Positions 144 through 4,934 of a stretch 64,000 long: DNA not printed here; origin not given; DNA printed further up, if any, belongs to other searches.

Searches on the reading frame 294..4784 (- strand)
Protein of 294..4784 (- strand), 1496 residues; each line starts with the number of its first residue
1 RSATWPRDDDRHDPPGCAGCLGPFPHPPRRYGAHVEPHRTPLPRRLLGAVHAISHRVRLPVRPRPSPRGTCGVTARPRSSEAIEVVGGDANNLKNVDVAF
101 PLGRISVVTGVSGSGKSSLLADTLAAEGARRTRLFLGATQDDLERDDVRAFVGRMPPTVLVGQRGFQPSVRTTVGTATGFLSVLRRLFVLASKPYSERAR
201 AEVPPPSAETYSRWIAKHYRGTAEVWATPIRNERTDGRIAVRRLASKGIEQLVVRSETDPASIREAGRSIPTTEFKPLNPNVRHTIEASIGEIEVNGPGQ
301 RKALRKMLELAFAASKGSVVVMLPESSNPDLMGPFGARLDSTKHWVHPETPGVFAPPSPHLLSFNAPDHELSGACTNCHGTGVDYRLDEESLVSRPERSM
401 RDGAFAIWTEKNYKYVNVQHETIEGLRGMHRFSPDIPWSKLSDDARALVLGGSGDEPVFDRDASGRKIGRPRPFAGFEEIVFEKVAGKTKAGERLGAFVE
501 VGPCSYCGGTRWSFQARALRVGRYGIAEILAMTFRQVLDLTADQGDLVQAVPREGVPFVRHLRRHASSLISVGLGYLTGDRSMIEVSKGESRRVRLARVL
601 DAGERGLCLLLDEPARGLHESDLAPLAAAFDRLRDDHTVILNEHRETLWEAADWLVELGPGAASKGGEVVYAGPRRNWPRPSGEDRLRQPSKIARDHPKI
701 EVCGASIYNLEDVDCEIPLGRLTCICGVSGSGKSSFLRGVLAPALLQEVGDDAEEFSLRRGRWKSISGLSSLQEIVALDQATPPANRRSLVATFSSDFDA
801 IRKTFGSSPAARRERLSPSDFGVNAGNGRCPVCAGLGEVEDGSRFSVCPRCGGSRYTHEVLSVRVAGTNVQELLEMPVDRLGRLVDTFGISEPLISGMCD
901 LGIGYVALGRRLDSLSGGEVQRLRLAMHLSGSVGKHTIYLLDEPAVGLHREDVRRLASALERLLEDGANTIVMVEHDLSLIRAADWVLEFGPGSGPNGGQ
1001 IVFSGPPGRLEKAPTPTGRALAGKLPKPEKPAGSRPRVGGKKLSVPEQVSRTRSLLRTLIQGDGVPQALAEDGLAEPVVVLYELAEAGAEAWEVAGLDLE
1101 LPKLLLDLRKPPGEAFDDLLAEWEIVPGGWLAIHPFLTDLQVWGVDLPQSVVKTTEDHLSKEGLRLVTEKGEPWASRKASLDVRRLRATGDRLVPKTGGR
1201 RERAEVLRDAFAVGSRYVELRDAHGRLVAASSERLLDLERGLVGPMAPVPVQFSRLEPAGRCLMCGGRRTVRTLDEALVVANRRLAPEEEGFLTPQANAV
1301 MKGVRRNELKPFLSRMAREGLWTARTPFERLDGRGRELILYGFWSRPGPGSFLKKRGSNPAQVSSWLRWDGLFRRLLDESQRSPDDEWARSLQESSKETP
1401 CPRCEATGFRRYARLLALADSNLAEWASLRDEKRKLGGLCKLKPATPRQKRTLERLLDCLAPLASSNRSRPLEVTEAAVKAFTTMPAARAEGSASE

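Call 17: search_protein_families(library=pfam, proteins=[window:294-4784:-], max_evalue=0.001)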
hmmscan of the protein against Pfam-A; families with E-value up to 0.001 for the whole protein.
window:294-4784:- (1496 aa): 9 families
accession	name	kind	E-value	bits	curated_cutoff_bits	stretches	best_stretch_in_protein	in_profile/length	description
PF00005.33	ABC_tran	-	1.2e-15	58.8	25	0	908-945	102-136/137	ABC transporter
PF17755.6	UvrA_DNA-bind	-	4.8e-13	49.8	23.2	1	388-476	1-87/110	UvrA DNA-binding domain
PF20703.3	nSTAND1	-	4.4e-07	30.3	27.1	0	721-750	34-65/379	Novel STAND NTPase 1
PF02463.25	SMC_N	-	5.4e-07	29.7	40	0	914-972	136-194/220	RecF/RecN/SMC N terminal domain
PF13555.12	AAA_29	-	1.3e-05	25.3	27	0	98-120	17-39/61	P-loop containing region of AAA domain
PF13191.12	AAA_16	-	2.3e-05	25.4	32.6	0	104-140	25-60/167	AAA ATPase domain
PF03193.22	RsgA_GTPase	-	0.00024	21.4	30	0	720-751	106-136/174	RsgA GTPase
PF00684.25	DnaJ_CXXCXGXG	-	0.00036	21.2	32.7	0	830-860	1-30/65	DnaJ central domain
PF13671.12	AAA_33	-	0.00043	21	27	0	722-754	1-33/143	AAA domain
